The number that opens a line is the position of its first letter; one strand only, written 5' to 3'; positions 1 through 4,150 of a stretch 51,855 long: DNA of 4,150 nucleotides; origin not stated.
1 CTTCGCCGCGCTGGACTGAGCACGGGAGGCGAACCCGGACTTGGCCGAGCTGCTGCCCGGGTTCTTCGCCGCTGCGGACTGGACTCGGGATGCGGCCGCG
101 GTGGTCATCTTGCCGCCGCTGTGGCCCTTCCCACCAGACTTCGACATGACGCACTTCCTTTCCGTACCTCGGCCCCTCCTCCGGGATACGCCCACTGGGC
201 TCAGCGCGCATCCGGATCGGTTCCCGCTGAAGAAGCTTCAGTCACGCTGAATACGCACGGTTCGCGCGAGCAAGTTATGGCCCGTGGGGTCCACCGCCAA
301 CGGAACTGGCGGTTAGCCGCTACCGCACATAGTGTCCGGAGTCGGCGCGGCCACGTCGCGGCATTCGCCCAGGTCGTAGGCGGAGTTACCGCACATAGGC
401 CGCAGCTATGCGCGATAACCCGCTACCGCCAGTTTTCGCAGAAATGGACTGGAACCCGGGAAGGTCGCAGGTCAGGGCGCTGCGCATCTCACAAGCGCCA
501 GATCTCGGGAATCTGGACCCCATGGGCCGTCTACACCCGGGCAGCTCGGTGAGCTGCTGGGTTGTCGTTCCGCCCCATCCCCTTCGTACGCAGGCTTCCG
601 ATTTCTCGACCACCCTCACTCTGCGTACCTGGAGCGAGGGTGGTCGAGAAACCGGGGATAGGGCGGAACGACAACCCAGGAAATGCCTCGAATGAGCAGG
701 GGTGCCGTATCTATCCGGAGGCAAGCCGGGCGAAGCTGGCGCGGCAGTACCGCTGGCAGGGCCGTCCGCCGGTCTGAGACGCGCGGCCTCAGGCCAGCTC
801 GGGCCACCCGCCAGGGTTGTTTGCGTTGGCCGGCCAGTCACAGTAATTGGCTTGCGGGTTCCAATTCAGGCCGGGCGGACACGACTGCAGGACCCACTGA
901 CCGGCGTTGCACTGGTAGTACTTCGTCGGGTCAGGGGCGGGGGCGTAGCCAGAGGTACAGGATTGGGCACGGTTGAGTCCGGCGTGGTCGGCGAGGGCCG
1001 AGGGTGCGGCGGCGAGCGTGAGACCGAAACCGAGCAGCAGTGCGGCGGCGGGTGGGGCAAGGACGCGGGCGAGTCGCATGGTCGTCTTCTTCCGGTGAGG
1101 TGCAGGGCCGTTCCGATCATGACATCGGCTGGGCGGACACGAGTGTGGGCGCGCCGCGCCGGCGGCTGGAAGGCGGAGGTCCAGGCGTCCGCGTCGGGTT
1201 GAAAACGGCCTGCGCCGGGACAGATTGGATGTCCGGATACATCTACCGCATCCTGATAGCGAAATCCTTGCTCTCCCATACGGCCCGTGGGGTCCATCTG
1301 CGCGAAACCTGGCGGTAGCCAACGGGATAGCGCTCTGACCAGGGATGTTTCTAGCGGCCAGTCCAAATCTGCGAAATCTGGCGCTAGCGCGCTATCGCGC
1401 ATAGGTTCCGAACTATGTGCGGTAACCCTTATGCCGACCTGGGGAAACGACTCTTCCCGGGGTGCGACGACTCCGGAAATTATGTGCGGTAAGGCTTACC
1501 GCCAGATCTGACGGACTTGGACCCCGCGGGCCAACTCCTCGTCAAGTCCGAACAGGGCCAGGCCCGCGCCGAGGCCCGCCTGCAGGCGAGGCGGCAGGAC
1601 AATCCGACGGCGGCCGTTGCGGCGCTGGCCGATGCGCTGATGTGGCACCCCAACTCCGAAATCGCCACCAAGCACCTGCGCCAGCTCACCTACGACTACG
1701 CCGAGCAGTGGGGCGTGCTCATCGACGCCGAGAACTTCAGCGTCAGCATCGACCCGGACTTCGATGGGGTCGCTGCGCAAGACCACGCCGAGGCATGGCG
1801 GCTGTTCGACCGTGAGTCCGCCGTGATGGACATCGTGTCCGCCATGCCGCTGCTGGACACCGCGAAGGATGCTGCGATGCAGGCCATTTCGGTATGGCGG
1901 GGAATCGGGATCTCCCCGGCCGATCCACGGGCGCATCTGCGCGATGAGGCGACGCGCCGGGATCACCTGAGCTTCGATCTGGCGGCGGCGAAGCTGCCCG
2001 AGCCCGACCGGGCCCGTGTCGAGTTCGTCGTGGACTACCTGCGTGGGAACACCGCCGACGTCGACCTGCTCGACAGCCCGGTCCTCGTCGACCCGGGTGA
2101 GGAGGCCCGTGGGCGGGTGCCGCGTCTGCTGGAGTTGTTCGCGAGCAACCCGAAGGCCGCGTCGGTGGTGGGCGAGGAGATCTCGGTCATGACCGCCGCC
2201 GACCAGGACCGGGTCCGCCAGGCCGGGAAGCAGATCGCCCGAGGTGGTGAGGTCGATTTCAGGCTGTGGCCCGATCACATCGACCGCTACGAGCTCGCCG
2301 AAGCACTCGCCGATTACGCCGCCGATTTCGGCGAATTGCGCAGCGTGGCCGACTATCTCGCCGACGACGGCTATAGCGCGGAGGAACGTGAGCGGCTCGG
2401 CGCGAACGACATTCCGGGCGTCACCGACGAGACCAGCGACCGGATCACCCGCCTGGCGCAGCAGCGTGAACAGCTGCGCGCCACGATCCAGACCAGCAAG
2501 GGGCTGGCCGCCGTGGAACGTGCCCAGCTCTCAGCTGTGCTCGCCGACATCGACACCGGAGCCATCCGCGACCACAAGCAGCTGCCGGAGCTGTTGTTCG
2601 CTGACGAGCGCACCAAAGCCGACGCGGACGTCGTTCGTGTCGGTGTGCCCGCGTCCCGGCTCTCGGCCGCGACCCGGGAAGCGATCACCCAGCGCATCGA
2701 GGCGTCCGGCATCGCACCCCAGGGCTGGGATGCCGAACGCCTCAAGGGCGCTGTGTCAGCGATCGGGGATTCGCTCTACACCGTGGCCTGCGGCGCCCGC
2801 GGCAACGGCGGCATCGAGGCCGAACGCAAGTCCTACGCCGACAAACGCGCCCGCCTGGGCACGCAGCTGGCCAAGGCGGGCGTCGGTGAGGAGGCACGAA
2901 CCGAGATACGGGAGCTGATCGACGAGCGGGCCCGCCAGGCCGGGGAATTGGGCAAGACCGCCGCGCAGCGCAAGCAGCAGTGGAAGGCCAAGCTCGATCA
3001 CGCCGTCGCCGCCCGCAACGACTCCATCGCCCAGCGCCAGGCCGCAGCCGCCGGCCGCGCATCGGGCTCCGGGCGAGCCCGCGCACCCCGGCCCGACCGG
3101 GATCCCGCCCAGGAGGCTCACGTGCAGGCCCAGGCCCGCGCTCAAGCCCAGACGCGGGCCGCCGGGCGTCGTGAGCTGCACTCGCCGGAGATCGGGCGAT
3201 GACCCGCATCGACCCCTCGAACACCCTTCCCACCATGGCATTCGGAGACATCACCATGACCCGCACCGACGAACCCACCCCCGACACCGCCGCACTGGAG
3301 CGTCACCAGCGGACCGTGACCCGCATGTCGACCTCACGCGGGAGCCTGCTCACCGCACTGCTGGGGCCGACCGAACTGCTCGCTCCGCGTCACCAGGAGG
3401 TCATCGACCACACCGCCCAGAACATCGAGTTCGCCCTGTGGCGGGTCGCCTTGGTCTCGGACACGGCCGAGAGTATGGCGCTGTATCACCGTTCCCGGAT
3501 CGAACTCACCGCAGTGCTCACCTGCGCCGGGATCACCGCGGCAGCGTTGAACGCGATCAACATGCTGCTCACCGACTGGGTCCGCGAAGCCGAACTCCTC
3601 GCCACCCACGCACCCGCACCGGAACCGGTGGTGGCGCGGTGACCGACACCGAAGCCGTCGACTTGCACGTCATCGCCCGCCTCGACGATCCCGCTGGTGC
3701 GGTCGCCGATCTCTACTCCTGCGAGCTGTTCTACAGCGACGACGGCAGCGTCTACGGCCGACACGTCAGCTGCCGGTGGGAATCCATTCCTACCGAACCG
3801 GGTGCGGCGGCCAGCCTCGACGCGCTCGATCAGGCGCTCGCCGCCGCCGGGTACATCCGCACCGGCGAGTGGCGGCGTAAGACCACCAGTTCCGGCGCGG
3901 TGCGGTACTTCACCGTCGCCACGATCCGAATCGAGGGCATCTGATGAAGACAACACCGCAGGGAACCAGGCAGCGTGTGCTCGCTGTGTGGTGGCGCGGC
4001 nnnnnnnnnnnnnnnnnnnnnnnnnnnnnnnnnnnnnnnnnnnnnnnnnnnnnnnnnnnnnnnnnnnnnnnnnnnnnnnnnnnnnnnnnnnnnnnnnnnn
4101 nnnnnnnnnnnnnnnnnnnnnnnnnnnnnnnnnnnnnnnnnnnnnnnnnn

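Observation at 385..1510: Inverted-repeat-bounded ~1.1-kb insert carrying a peritrophin-A (CBM14)-type chitin-binding domain gene; it appears to have truncated paralog 1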

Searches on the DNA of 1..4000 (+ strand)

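Call 7: search_dna_similar(query=window:1-4000:+, collection=plasmids, mode=near, max_rows=20)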
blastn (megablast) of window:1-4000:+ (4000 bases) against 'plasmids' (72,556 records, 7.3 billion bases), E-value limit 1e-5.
Records with a match: 1; places in all: 1; records where one place covers at least 80% of the query: 0.
Best place of each record, by identity: 90-95% 1.
By first word of the organism name: Nocardia 1.
By predicted mobility (MOB-suite, as given by PLSDB): non-mobilizable 1.
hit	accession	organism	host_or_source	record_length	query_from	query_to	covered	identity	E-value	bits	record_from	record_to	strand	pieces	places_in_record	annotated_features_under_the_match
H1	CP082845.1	Nocardia asteroides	-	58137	1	214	5%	92.5%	3e-79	305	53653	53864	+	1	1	hypothetical protein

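Call 8: search_dna_similar(query=window:1-4000:+, collection=phages, mode=near, max_rows=10)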
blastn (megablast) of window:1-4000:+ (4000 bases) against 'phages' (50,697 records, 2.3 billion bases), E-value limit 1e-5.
No match.

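Call 9: get_annotated_region(hit=H1, flank=6000)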
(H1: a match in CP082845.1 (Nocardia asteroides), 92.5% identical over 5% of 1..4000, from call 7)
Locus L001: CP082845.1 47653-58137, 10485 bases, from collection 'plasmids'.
description: Nocardia asteroides strain FDAARGOS_1485 plasmid unnamed, complete sequence
organism: Nocardia asteroides (NCBI taxid 1824)
taxonomy: Bacteria; Actinomycetota; Actinomycetes; Mycobacteriales; Nocardiaceae; Nocardia; Nocardia asteroides
host: -; source: -; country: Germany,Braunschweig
typing (MOB-suite, as given by PLSDB): non-mobilizable
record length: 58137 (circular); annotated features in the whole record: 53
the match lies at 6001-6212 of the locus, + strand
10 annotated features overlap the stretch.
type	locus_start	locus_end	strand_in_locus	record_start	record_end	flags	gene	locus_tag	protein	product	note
CDS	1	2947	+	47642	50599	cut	-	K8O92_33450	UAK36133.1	Tn3 family transposase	-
CDS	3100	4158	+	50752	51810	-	-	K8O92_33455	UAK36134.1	hypothetical protein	-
CDS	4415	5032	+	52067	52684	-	-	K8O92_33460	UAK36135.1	recombinase family protein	-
CDS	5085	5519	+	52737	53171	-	-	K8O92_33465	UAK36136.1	hypothetical protein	-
CDS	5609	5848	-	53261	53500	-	-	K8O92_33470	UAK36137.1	hypothetical protein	-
CDS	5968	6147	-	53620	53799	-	-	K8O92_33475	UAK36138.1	hypothetical protein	-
CDS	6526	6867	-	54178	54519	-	-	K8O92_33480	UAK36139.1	hypothetical protein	-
CDS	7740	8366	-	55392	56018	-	-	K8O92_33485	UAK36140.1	hypothetical protein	-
CDS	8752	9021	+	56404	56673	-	-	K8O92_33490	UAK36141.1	hypothetical protein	-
CDS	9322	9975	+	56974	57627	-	-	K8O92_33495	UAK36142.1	hypothetical protein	-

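Call 19: search_dna_similar(query=window:200-1540:+, collection=plasmids, mode=distant, max_rows=30, max_evalue=0.001)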
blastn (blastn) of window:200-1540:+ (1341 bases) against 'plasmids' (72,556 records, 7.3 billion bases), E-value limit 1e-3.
Records with a match: 3; places in all: 3; records where one place covers at least 80% of the query: 0.
Best place of each record, by identity: 80-90% 2; 60-80% 1.
By first word of the organism name: Nocardia 3.
By predicted mobility (MOB-suite, as given by PLSDB): non-mobilizable 3.
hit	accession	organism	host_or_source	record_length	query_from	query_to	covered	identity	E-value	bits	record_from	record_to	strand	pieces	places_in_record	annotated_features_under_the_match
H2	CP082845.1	Nocardia asteroides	-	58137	321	456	10%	82.5%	9e-28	132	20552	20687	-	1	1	none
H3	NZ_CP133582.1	Nocardia farcinica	stool,stool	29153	350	471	9%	84.4%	3e-28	135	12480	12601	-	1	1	none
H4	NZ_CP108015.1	Nocardia salmonicida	-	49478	351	471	9%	78.5%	2e-18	102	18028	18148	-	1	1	none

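Call 21: get_annotated_region(hit=H3, flank=5000)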
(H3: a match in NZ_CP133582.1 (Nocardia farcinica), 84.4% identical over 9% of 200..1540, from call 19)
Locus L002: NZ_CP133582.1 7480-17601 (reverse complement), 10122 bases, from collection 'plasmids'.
description: Nocardia farcinica strain HB204 plasmid unnamed2, complete sequence
organism: Nocardia farcinica (NCBI taxid 37329)
taxonomy: Bacteria; Actinomycetota; Actinomycetes; Mycobacteriales; Nocardiaceae; Nocardia; Nocardia farcinica
host: -; source: stool,stool; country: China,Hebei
typing (MOB-suite, as given by PLSDB): non-mobilizable
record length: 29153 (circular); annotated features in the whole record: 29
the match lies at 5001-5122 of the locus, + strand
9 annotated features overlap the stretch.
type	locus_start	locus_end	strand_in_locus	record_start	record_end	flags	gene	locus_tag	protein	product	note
CDS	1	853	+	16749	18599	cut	-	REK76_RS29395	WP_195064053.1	hypothetical protein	-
CDS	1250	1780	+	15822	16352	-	-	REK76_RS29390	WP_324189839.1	MobC family plasmid mobilization relaxosome protein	-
CDS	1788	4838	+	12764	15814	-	-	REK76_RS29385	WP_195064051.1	hypothetical protein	-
CDS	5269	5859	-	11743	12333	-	-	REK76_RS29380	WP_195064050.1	hypothetical protein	-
CDS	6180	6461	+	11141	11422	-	-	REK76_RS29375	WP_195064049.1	hypothetical protein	-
CDS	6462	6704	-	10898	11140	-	-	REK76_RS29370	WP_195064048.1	hypothetical protein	-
CDS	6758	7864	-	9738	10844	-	-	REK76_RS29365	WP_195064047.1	site-specific integrase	GO:0015074 - DNA integration [Evidence IEA]; GO:0006310 - DNA recombination [Evidence IEA]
CDS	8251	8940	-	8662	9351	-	-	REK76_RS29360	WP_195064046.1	hypothetical protein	-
CDS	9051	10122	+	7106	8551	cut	-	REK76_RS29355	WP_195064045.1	3'-5' exonuclease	-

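Call 22: get_annotated_region(hit=H2, flank=5000)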
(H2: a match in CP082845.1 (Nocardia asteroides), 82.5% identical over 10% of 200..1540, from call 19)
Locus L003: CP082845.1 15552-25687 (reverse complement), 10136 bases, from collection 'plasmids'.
description: Nocardia asteroides strain FDAARGOS_1485 plasmid unnamed, complete sequence
organism: Nocardia asteroides (NCBI taxid 1824)
taxonomy: Bacteria; Actinomycetota; Actinomycetes; Mycobacteriales; Nocardiaceae; Nocardia; Nocardia asteroides
host: -; source: -; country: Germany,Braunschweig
typing (MOB-suite, as given by PLSDB): non-mobilizable
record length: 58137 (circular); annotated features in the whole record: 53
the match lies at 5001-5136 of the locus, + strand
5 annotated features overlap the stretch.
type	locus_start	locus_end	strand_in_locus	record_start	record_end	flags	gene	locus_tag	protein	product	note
CDS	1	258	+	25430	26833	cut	-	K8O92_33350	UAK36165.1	hypothetical protein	-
CDS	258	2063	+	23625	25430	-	-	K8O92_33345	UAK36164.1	hypothetical protein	-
CDS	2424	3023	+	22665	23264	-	-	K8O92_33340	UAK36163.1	MobC family plasmid mobilization relaxosome protein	-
CDS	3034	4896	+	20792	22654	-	-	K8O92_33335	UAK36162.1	relaxase/mobilization nuclease domain-containing protein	-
CDS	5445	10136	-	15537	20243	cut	-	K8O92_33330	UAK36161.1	relaxase domain-containing protein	-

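Call 23: get_annotated_region(hit=H4, flank=5000)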
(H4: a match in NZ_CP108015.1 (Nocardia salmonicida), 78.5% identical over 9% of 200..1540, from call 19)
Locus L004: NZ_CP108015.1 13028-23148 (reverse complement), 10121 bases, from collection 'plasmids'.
description: Nocardia salmonicida strain NBC_00326 plasmid unnamed1, complete sequence
organism: Nocardia salmonicida (NCBI taxid 53431)
taxonomy: Bacteria; Actinomycetota; Actinomycetes; Mycobacteriales; Nocardiaceae; Nocardia; Nocardia salmonicida
host: -; source: -; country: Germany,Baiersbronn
typing (MOB-suite, as given by PLSDB): non-mobilizable
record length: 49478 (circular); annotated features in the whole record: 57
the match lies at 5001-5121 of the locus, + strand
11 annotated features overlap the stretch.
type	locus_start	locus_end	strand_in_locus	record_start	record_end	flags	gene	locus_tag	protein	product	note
CDS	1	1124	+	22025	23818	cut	-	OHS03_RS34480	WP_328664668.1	hypothetical protein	-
CDS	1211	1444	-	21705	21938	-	-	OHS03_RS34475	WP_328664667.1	hypothetical protein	-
CDS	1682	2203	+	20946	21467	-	mobC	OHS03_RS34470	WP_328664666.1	plasmid mobilization relaxosome protein MobC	-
CDS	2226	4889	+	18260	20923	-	-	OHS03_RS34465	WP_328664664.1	hypothetical protein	-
CDS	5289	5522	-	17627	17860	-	-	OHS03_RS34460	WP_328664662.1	hypothetical protein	-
CDS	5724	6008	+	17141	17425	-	-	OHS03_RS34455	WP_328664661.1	hypothetical protein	-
CDS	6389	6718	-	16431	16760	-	-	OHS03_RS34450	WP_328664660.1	hypothetical protein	-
CDS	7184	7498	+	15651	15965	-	-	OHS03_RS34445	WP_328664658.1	hypothetical protein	-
CDS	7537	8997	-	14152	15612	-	-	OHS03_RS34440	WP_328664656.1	ROK family protein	-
CDS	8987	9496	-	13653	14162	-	-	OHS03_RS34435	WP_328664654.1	hypothetical protein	-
CDS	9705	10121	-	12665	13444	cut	-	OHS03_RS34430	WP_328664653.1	hypothetical protein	-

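Call 27: search_rna_families(source=window, start=1, end=2000, threshold=evalue, max_evalue=1)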
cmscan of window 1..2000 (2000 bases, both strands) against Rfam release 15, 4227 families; matches with E-value up to 1: 8.
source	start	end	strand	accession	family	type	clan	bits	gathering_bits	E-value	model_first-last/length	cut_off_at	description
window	555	681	-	RF04104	MIR918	Gene; miRNA;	-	36.8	268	0.00026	62-204/265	no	MIR918 microRNA precursor family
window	558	678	-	RF00883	MIR820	Gene; miRNA;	-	33.3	196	0.0034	1-191/191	no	MIR820 microRNA precursor family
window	598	656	+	RF03863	mir-1258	Gene; miRNA;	-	32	74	0.0018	1-72/72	no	mir-1258 microRNA precursor family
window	555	681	+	RF04104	MIR918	Gene; miRNA;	-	31.1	268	0.0045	62-204/265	no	MIR918 microRNA precursor family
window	558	678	+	RF00883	MIR820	Gene; miRNA;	-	29.9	196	0.018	1-191/191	no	MIR820 microRNA precursor family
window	560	676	+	RF04096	mir-4433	Gene; miRNA;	-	29.1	77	0.0039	1-83/83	no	mir-4433 microRNA precursor family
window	603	650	-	RF03837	mir-3138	Gene; miRNA;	-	27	90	0.13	1-82/82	no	mir-3138 microRNA precursor family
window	598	655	-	RF03933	MIR6445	Gene; miRNA;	-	22.2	100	0.24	1-117/117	no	MIR6445 microRNA precursor family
